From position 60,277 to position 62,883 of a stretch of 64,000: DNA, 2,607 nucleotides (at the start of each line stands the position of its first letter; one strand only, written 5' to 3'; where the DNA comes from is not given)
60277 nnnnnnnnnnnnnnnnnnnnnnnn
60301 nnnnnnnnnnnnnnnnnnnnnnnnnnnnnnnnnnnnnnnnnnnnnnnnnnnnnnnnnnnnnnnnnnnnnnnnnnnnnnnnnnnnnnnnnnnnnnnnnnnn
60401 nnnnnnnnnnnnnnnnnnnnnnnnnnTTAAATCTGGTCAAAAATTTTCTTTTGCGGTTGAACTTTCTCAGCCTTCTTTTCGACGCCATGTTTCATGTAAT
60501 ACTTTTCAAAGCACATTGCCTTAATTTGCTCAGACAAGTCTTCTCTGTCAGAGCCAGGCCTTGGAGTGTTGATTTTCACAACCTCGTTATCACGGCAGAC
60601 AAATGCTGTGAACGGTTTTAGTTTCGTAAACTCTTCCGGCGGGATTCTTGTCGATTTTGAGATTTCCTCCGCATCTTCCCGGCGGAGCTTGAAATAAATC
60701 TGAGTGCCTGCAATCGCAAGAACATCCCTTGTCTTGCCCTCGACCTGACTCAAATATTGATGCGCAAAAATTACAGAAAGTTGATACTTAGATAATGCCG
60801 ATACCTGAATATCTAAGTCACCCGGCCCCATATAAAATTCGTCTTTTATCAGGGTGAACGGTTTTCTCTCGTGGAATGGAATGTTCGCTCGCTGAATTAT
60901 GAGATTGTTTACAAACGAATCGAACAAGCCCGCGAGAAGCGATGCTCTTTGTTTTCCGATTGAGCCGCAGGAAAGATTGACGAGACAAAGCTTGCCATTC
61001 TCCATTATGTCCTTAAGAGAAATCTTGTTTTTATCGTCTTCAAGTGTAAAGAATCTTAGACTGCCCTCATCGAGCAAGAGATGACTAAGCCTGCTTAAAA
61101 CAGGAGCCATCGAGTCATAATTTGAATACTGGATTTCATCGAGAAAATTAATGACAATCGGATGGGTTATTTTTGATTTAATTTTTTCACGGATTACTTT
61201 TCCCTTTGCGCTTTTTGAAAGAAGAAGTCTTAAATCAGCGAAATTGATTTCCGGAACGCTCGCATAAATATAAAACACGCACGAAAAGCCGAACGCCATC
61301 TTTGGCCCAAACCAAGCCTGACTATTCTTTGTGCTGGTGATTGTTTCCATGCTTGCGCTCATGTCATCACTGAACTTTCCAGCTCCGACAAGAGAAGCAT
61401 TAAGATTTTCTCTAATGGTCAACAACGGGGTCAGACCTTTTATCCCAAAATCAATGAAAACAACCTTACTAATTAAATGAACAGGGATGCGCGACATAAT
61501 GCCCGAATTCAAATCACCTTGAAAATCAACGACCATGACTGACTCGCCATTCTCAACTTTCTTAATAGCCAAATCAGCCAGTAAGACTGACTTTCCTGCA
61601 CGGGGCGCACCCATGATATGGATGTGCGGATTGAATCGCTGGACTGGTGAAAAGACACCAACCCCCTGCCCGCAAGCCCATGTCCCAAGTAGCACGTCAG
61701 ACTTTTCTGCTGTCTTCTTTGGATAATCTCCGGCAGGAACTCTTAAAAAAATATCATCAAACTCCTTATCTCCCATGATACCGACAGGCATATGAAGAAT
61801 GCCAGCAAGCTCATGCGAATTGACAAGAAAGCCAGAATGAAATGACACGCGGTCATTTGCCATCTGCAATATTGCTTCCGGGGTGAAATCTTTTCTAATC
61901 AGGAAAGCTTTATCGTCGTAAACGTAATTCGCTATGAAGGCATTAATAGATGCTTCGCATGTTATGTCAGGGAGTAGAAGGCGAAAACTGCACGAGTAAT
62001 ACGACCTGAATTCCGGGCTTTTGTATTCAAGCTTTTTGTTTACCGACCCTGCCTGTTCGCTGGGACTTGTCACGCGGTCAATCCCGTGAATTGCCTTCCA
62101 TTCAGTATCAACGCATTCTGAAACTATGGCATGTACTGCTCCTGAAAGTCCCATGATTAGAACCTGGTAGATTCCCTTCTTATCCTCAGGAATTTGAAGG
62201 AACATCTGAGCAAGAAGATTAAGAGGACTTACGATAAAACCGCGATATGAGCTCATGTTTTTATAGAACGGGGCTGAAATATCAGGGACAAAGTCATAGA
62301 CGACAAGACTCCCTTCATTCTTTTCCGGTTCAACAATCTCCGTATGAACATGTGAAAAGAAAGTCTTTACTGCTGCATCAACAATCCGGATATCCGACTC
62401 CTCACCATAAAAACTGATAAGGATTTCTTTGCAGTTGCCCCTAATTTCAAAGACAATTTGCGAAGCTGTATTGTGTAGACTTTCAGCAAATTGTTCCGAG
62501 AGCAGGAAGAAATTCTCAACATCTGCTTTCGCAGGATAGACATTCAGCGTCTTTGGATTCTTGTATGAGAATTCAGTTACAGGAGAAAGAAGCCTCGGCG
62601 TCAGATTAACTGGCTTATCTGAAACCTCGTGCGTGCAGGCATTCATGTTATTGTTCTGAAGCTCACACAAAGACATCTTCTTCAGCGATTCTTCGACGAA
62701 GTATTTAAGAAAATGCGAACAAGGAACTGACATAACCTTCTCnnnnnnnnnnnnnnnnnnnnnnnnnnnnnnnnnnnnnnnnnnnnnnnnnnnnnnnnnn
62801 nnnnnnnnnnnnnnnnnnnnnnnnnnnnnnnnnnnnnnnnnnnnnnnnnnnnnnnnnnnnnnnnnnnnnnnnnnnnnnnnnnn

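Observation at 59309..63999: Element cargo: Xis-like HTH, FtsK/TraD/HerA-like ATPase with novel 370-aa N-terminus, Replic_Relax protein, and two overlapping CxxCxGxG mini-proteins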

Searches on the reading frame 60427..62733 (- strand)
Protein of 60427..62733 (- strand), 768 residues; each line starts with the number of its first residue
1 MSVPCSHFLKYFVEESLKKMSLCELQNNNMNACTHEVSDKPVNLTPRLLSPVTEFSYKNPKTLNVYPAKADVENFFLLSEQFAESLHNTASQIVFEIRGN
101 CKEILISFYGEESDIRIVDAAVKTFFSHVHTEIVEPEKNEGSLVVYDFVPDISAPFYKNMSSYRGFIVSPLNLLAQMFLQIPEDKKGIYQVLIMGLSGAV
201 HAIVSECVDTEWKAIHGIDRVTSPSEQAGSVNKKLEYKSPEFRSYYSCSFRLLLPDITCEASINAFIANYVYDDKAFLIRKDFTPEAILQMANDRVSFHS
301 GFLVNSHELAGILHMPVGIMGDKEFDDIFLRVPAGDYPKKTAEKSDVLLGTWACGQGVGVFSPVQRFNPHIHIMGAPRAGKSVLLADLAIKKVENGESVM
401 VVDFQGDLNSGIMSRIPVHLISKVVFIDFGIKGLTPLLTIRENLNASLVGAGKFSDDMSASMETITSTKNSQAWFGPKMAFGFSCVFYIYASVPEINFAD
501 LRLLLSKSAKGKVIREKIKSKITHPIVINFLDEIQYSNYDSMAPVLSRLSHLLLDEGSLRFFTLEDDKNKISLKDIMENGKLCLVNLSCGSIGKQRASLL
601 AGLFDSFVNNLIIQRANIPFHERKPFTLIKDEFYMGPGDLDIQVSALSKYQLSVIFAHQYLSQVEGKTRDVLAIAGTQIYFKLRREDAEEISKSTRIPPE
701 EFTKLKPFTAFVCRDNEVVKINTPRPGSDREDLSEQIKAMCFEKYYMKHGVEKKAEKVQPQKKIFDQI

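Call 4: search_protein_families(library=pfam, proteins=[window:60427-62733:-], max_evalue=0.1)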
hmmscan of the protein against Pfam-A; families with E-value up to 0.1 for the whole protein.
window:60427-62733:- (768 aa): 2 families
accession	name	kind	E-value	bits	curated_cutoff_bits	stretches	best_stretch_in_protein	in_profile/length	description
PF13173.12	AAA_14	-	0.0018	18.7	27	0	370-409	4-42/129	AAA domain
PF05872.18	HerA_C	-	0.034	13.2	22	1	360-412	13-64/502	Helicase HerA-like C-terminal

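Call 5: search_protein_families(library=phrogs, proteins=[window:60427-62733:-], max_evalue=0.1)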
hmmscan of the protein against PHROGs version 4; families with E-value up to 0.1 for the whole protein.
window:60427-62733:- (768 aa): 2 families
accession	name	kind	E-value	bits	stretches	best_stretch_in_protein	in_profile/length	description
phrog_5156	-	unknown function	1.9e-18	67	1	372-682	415-721/824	-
phrog_7035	-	unknown function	0.0025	17.2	1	361-415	203-260/969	-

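Call 6: search_protein_families(library=padloc, proteins=[window:60427-62733:-], max_evalue=0.1)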
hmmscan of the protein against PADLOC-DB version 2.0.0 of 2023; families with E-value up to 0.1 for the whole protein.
window:60427-62733:- (768 aa): 4 families
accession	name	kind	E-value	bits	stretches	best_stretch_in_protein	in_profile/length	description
PDLC04140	mad8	-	1.5e-09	35.8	1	368-695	27-266/314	mads_8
PDLC02422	PprDinG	-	0.0092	12.1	1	371-402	196-227/930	-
PDLC01055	HerA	-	0.028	11.2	1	365-421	154-212/532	Type III coevolved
PDLC01384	Csx20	-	0.03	12.7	1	189-245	69-126/128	"CAS-I,CAS-III; associated"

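Call 7: find_encoding_contigs(protein=window:60427-62733:-, flank=10000, max_places=6)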
Protein window:60427-62733:- (768 aa): 10 contigs read that carry it; 4 places shown.
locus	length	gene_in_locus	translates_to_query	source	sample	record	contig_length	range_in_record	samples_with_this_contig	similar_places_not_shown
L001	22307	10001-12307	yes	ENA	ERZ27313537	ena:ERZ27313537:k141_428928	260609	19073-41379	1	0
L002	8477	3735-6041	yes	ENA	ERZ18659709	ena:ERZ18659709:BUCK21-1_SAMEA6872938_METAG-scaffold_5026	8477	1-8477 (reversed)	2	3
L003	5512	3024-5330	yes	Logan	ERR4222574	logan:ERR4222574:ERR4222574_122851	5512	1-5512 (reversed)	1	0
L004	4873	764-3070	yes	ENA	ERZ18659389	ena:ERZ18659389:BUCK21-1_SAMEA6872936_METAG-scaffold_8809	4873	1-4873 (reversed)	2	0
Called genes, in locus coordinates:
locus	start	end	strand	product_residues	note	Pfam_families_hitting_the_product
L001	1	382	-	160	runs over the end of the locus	PF07275:ArdA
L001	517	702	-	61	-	-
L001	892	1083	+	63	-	-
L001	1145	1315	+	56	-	-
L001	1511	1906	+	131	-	-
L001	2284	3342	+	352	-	PF00589:Phage_integrase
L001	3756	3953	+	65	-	PF13396:PLDc_N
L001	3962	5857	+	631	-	PF01435:Peptidase_M48 (faint)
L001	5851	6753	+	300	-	-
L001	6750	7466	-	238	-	-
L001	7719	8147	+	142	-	-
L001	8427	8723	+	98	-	-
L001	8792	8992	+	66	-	-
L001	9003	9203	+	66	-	-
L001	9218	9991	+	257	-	PF13814:Replic_Relax (weak)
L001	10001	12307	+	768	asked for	-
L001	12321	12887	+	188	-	-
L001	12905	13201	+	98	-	-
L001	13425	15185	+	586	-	PF00239:Resolvase, PF07508:Recombinase, PF13408:Zn_ribbon_recom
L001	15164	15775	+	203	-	PF03772:Competence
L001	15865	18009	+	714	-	-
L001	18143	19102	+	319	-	PF07719:TPR_2 (faint), PF13174:TPR_6 (faint), PF13424:TPR_12 (faint), PF13428:TPR_14 (faint), PF13432:TPR_16, PF13525:YfiO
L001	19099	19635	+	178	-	PF04390:LptE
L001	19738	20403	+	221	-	-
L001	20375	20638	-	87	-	PF01649:Ribosomal_S20p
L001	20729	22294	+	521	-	PF03023:MurJ, PF01554:MatE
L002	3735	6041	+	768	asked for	-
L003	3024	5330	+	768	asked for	-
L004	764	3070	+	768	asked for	-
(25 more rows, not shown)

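Call 8: search_protein_families(library=ncbifam, proteins=[window:60427-62733:-], max_evalue=0.1)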
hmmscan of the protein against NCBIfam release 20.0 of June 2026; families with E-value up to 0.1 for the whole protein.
window:60427-62733:- (768 aa): 5 families
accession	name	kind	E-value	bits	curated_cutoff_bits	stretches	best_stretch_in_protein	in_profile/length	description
TIGR03743.1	SXT_TraD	subfamily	0.00024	19.7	366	1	358-408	165-215/636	conjugative transfer system coupling protein TraD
NF053655.1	CedD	equivalog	0.0059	15.3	600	1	312-411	165-264/527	DNA-translocating ATPase CedD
NF040937.1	HerA_Thermprot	equivalog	0.008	14.6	800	1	344-444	117-215/487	DNA double-strand break repair helicase HerA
TIGR02746.1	TraC-F-type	equivalog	0.014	13.3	567.05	1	371-403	433-465/800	type IV secretion system protein TraC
NF040559.1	CAS_Csx20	equivalog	0.042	14.2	70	1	174-245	51-124/124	CRISPR-associated protein Csx20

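Call 11: find_homologous_proteins(query=window:60427-62733:-, max_evalue=0.001)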
Query window:60427-62733:- (768 aa): 36 proteins with E <= 0.001 among 8000 candidates.
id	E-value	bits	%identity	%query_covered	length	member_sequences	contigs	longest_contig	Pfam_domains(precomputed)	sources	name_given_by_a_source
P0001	0.0e+0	1674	100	96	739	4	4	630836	-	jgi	jgi:hypothetical protein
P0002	0.0e+0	1042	59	99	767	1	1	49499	-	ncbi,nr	ncbi:MAG: AAA-like domain protein [Smithella sp. PtaU1.Bin162]|nr:MAG: AAA-like domain protein [Smit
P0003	9.5e-257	872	53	97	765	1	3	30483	-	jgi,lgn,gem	-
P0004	8.8e-247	839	51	97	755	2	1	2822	-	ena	-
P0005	8.8e-245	833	51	97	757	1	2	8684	-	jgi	-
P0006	1.6e-244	832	51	97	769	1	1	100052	-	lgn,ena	-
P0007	2.9e-243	828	50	97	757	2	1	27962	-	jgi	jgi:hypothetical protein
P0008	4.2e-234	797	48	99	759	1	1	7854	-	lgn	-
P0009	2.5e-232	792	47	97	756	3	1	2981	-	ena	-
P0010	8.3e-231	787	48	99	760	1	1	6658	-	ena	-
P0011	4.3e-225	768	47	98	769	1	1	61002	-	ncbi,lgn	-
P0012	3.1e-224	765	46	98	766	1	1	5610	-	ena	-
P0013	3.6e-224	765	47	99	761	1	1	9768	-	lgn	-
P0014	3.6e-224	765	48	99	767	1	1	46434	-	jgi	jgi:hypothetical protein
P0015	3.1e-223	762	47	99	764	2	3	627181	-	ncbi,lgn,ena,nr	ncbi:MAG: ATP-binding protein [Candidatus Aureabacteria bacterium]|nr:ATP-binding protein [Candidatu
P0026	4.6e-31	126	22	85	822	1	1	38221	-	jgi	jgi:hypothetical protein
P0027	1.2e-20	92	27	69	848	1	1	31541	PF26449.1,PF10412.16,PF01935.24,PF02534.21,PF12696.14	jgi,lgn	jgi:hypothetical protein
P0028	5.4e-20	90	25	52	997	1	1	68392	PF10412.16,PF12696.14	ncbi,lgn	-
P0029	6.1e-17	80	25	54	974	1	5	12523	PF26449.1,PF02534.21,PF12696.14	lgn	-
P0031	1.2e-15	75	23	78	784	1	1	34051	PF26449.1,PF10412.16,PF01935.24,PF02534.21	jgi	jgi:DNA helicase HerA-like ATPase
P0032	1.5e-14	72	25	50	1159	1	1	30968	PF26449.1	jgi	jgi:hypothetical protein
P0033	2.5e-14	71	26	52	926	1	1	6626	PF26449.1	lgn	-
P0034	1.8e-13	68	26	45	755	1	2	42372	PF10412.16,PF02534.21,PF12696.14,PF13191.13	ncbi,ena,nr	ncbi:MAG: type IV secretion system DNA-binding domain-containing protein [Micrococcales bacterium]|n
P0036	1.8e-10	58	24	45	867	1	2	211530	PF10412.16,PF02534.21,PF12696.14,PF13191.13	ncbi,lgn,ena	-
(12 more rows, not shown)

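Call 12: find_encoding_contigs(protein=P0002, flank=10000, max_places=2)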
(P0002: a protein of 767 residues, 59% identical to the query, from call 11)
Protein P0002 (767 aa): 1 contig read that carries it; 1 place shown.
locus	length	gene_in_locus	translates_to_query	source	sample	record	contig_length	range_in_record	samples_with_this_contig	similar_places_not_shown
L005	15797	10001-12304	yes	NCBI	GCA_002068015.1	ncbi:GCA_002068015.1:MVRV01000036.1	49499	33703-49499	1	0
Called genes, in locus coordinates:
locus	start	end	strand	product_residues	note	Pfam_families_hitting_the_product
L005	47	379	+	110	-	-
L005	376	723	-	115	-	PF13020:NOV_C (weak)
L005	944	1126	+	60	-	-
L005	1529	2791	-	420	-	PF00589:Phage_integrase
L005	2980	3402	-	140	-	-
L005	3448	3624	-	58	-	-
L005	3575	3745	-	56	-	-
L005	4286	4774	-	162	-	PF07275:ArdA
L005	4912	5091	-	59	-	-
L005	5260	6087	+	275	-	-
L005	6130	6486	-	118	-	-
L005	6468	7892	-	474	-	PF01935:DUF87 (weak), PF20720:nSTAND3 (weak)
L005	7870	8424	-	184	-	-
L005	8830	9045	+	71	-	-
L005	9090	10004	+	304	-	PF13814:Replic_Relax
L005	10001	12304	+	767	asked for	-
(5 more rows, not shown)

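Call 13: find_encoding_contigs(protein=P0015, flank=10000, max_places=2)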
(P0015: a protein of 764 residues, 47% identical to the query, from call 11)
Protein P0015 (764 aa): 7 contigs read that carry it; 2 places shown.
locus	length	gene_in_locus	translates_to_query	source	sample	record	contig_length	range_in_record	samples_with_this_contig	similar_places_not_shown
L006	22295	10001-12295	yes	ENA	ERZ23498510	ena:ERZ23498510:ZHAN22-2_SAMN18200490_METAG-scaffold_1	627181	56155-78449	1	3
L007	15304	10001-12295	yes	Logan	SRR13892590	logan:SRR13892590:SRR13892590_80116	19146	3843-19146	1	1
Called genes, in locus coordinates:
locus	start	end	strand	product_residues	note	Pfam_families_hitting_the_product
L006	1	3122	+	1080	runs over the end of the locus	PF05729:NACHT (weak), PF03130:HEAT_PBS (faint), PF13646:HEAT_2 (weak), PF01347:TPR_Vitellogenin (faint), PF13646:HEAT_2 (weak)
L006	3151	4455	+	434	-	-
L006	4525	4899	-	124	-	-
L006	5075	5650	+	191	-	-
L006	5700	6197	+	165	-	-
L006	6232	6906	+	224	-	PF00092:VWA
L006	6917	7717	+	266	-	PF00481:PP2C (faint), PF13672:PP2C_2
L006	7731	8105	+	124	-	PF16697:Yop-YscD_cpl, PF00498:FHA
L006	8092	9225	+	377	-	PF00069:Pkinase, PF07714:PK_Tyr_Ser-Thr, PF00498:FHA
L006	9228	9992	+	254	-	PF13814:Replic_Relax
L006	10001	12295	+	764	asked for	-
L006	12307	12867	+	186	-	-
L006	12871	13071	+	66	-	-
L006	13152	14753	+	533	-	PF00239:Resolvase, PF07508:Recombinase, PF13408:Zn_ribbon_recom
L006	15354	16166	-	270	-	-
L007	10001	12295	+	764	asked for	-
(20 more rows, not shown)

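Call 14: find_encoding_contigs(protein=P0006, flank=10000, max_places=2)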
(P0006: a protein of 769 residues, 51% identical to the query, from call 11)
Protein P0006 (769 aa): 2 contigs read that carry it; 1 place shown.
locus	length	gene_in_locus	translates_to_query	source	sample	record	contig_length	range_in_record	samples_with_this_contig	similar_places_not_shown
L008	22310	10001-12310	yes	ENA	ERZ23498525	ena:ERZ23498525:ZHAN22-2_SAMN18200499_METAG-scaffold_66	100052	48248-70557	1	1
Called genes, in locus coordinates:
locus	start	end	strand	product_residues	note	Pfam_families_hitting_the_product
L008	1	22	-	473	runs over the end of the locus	PF10412:TrwB_AAD_bind (faint), PF01935:DUF87 (weak), PF20720:nSTAND3 (weak), PF01656:CbiA (weak)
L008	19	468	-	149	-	-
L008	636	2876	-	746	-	PF13173:AAA_14 (weak)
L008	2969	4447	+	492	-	-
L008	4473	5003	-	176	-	-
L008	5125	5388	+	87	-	-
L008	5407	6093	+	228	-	-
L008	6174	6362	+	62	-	-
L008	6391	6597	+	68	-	-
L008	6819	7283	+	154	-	PF26395:E2-CBASS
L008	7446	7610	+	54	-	-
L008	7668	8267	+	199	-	-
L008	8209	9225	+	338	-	PF00899:ThiF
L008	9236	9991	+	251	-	PF13814:Replic_Relax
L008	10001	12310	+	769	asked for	-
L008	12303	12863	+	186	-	-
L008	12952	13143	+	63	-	-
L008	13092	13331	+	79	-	-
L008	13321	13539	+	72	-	-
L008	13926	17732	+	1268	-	-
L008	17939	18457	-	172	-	-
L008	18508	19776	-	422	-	PF00239:Resolvase, PF07508:Recombinase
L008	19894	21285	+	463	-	PF04326:SLFN_AlbA_2, PF13749:HATPase_c_4, PF13412:HTH_24 (faint)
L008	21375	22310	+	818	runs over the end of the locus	PF22548:AEP-TOTE, PF00270:DEAD, PF04851:ResIII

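Call 21: search_protein_families(library=pfam, proteins=[P0026, P0027, P0028, P0029, P0031, P0032, P0034, P0036], max_evalue=0.01)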
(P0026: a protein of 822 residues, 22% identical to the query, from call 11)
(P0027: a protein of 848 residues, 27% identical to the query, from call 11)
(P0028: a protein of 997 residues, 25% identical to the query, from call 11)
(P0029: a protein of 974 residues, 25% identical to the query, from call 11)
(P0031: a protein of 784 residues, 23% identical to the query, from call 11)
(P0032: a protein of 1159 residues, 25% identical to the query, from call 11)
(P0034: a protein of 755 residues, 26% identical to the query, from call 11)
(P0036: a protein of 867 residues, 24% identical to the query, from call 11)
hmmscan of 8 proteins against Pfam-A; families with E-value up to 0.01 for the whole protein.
P0026 (822 aa): 1 family
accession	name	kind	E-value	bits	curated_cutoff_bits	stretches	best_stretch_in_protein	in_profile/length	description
PF10412.15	TrwB_AAD_bind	-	0.00018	21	20.5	1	394-562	4-165/387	Type IV secretion-system coupling protein DNA-binding domain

P0027 (848 aa): 5 families
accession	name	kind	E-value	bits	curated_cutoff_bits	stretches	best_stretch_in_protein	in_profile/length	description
PF02534.20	T4SS-DNA_transf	-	1.2e-10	41.3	20.1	1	408-757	33-381/468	Type IV secretory system Conjugative DNA transfer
PF10412.15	TrwB_AAD_bind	-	8.6e-08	31.9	20.5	1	417-747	9-311/387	Type IV secretion-system coupling protein DNA-binding domain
PF01935.23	DUF87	-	6.1e-07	30.2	23.2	1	422-507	22-101/220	Helicase HerA, central domain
PF12696.13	TraG-D_C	-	1e-05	25.9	22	1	678-757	3-78/126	TraM recognition site of TraD and TraG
PF25199.1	nSTAND_NTPase5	-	0.0037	17.5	34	0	418-482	36-102/145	Novel STAND NTPase 5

P0028 (997 aa): 9 families
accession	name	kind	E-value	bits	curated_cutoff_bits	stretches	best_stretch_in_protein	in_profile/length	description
PF10412.15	TrwB_AAD_bind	-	3.8e-13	49.5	20.5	1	402-716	15-316/387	Type IV secretion-system coupling protein DNA-binding domain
PF12696.13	TraG-D_C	-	2.5e-06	27.9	22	1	651-714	4-70/126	TraM recognition site of TraD and TraG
PF01935.23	DUF87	-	4.1e-05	24.2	23.2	1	403-443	24-65/220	Helicase HerA, central domain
PF02534.20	T4SS-DNA_transf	-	8.8e-05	22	20.1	1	395-476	44-115/468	Type IV secretory system Conjugative DNA transfer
PF13191.12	AAA_16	-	0.00016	22.6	32.6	1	399-498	21-124/167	AAA ATPase domain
PF25199.1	nSTAND_NTPase5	-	0.00037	20.8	34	1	398-483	37-124/145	Novel STAND NTPase 5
PF13401.12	AAA_22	-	0.0018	19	27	0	404-424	7-27/130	AAA domain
PF12846.13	AAA_10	-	0.0029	17.1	27.5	1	397-524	16-142/362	AAA-like domain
PF03308.22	MeaB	-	0.0079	15.7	23.1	0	401-438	32-71/273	Methylmalonyl Co-A mutase-associated GTPase MeaB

P0029 (974 aa): 5 families
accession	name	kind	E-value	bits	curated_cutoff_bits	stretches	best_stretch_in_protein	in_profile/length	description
PF12696.13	TraG-D_C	-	1.5e-06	28.6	22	1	669-729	3-66/126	TraM recognition site of TraD and TraG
PF02534.20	T4SS-DNA_transf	-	5.1e-06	26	20.1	1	550-710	189-347/468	Type IV secretory system Conjugative DNA transfer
PF01935.23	DUF87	-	3.6e-05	24.4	23.2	1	400-497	12-102/220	Helicase HerA, central domain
PF13401.12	AAA_22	-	4.4e-05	24.2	27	1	411-460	4-54/130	AAA domain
PF10412.15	TrwB_AAD_bind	-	0.00015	21.2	20.5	0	636-723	218-306/387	Type IV secretion-system coupling protein DNA-binding domain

P0031 (784 aa): 8 families
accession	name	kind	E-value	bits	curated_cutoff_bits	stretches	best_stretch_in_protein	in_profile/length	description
PF10412.15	TrwB_AAD_bind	-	2.4e-07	30.4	20.5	1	374-675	9-288/387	Type IV secretion-system coupling protein DNA-binding domain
PF01935.23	DUF87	-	7.7e-07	29.9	23.2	1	369-461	11-98/220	Helicase HerA, central domain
PF02534.20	T4SS-DNA_transf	-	6e-06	25.8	20.1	1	545-676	220-347/468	Type IV secretory system Conjugative DNA transfer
PF20720.3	nSTAND3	-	0.00018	21.7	27.2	1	379-440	16-72/155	Novel STAND NTPase 3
PF12696.13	TraG-D_C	-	0.00076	19.9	22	1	636-695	4-66/126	TraM recognition site of TraD and TraG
PF13401.12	AAA_22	-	0.0027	18.4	27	0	379-404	4-29/130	AAA domain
PF05872.18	HerA_C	-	0.0036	16.4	22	1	370-420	11-61/502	Helicase HerA-like C-terminal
PF00270.35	DEAD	-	0.0039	17.4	26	0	380-426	14-63/167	DEAD/DEAH box helicase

P0032 (1159 aa): 4 families
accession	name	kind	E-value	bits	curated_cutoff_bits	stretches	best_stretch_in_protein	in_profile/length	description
PF01935.23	DUF87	-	0.0001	22.9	23.2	1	393-487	14-103/220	Helicase HerA, central domain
PF13401.12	AAA_22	-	0.00013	22.7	27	1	400-441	4-45/130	AAA domain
PF10412.15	TrwB_AAD_bind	-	0.0024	17.3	20.5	0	394-463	8-71/387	Type IV secretion-system coupling protein DNA-binding domain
PF05872.18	HerA_C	-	0.0071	15.5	22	0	389-429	9-49/502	Helicase HerA-like C-terminal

P0034 (755 aa): 8 families
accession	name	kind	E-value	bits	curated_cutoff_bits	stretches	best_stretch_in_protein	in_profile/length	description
PF10412.15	TrwB_AAD_bind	-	8.5e-12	45.1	20.5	2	511-647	187-325/387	Type IV secretion-system coupling protein DNA-binding domain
PF02534.20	T4SS-DNA_transf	-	1.3e-08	34.6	20.1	1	481-612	219-344/468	Type IV secretory system Conjugative DNA transfer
PF12696.13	TraG-D_C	-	7.3e-08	32.8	22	1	570-646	1-80/126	TraM recognition site of TraD and TraG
PF13191.12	AAA_16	-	7.9e-07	30.2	32.6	0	324-371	25-73/167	AAA ATPase domain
PF01935.23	DUF87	-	0.0004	21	23.2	1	319-364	19-65/220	Helicase HerA, central domain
PF00270.35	DEAD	-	0.0012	19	26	1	324-371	15-65/167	DEAD/DEAH box helicase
PF13401.12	AAA_22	-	0.0018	19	27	0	325-359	7-41/130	AAA domain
PF20720.3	nSTAND3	-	0.0022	18.1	27.2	1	325-369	19-59/155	Novel STAND NTPase 3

P0036 (867 aa): 13 families
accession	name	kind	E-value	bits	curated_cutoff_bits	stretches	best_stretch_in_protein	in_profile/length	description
PF10412.15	TrwB_AAD_bind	-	1.7e-13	50.7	20.5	2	556-650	215-313/387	Type IV secretion-system coupling protein DNA-binding domain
PF02534.20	T4SS-DNA_transf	-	8e-12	45.2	20.1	2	530-627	249-344/468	Type IV secretory system Conjugative DNA transfer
PF12696.13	TraG-D_C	-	2.9e-07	30.9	22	1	586-661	1-80/126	TraM recognition site of TraD and TraG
PF13191.12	AAA_16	-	2.5e-06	28.6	32.6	1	329-371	24-63/167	AAA ATPase domain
PF13401.12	AAA_22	-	0.00039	21.2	27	0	332-366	7-41/130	AAA domain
PF20720.3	nSTAND3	-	0.001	19.2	27.2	1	331-364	18-51/155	Novel STAND NTPase 3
PF01935.23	DUF87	-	0.0031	18.1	23.2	1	324-388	16-78/220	Helicase HerA, central domain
PF03308.22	MeaB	-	0.0035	16.8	23.1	1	333-402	36-111/273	Methylmalonyl Co-A mutase-associated GTPase MeaB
PF05872.18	HerA_C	-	0.0039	16.3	22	1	323-371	14-62/502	Helicase HerA-like C-terminal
PF00270.35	DEAD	-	0.0041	17.3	26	1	329-377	11-64/167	DEAD/DEAH box helicase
PF12846.13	AAA_10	-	0.0065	16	27.5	1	332-389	23-80/362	AAA-like domain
PF25199.1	nSTAND_NTPase5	-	0.007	16.6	34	0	330-393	41-106/145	Novel STAND NTPase 5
PF10236.15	DAP3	-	0.0095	15.6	23.1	0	333-357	26-50/311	Mitochondrial ribosomal death-associated protein 3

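Call 23: search_solved_structures(query=A1, max_evalue=1, show_alignments=2)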
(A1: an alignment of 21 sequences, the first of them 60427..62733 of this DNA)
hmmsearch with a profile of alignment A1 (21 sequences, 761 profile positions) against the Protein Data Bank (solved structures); distinct sequences matched with E-value up to 1: 3.
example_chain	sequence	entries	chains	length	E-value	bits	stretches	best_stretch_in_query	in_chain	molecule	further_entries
1gl6_A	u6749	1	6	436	0.0014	20.3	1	361-412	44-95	ATPASE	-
1e9r_A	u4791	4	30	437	0.0014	20.3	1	361-412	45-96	CONJUGAL TRANSFER PROTEIN TRWB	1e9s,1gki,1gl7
4d2i_A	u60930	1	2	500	0.11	14.1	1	347-444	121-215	HERA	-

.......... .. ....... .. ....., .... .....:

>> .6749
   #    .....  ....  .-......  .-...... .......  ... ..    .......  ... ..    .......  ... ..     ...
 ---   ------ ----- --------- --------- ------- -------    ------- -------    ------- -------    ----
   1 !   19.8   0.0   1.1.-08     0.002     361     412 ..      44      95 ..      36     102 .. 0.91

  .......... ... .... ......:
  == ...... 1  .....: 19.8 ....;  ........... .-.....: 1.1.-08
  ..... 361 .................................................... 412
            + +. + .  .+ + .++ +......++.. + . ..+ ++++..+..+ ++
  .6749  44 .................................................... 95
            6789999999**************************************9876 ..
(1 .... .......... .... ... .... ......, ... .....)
